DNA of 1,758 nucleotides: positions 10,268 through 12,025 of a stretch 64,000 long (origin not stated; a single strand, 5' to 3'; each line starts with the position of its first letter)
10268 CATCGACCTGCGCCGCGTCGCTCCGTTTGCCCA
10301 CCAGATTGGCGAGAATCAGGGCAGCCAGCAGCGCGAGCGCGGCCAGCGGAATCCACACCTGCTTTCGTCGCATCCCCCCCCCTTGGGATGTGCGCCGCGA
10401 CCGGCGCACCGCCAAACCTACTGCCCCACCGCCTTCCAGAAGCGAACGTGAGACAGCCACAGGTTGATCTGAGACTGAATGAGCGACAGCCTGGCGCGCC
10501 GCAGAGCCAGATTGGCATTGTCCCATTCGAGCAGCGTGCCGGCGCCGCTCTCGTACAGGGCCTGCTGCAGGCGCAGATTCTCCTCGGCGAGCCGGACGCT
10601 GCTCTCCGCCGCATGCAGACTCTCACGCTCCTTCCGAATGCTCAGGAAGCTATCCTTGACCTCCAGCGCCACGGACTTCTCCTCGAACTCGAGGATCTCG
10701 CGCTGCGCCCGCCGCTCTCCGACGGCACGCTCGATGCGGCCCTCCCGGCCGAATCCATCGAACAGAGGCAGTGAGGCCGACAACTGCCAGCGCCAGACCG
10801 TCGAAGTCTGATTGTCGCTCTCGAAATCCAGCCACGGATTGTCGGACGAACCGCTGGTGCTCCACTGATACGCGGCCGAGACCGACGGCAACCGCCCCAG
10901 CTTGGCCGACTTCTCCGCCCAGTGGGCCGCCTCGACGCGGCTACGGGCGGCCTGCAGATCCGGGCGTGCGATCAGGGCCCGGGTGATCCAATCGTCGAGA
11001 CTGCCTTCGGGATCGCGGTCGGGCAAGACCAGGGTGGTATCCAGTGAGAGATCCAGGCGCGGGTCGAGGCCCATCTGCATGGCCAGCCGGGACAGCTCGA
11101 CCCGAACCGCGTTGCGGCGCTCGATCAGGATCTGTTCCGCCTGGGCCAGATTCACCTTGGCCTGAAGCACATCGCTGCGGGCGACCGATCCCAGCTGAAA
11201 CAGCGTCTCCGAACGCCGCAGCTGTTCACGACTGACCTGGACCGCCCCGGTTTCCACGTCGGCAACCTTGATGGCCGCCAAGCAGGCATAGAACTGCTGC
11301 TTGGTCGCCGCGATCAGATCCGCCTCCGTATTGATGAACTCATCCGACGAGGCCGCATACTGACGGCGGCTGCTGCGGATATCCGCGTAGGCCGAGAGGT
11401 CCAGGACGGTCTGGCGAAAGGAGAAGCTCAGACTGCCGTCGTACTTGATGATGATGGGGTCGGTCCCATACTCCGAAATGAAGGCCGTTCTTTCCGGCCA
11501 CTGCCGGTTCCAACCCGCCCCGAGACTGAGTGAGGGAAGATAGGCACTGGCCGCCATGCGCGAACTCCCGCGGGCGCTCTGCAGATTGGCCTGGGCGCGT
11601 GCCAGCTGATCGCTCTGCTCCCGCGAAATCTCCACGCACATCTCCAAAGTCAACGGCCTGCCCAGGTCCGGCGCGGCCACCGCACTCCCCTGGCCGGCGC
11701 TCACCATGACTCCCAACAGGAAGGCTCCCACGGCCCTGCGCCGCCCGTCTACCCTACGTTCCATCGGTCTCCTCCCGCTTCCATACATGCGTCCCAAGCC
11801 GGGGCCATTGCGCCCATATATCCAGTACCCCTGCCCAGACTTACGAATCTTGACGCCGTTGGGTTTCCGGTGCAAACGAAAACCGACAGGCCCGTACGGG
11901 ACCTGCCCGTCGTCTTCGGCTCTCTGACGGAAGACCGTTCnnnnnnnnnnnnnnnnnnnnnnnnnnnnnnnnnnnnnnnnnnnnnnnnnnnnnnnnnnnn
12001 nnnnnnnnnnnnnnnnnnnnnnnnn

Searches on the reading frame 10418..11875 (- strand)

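Call 31: search_protein_families(library=pfam, proteins=[window:10418-11875:-], max_evalue=0.00001)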
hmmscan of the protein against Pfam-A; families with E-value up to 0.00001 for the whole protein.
window:10418-11875:- (485 aa): 1 family
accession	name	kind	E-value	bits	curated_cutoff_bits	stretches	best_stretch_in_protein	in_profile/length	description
PF02321.23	OEP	-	1.2e-57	195.2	22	2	293-475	1-178/187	Outer membrane efflux protein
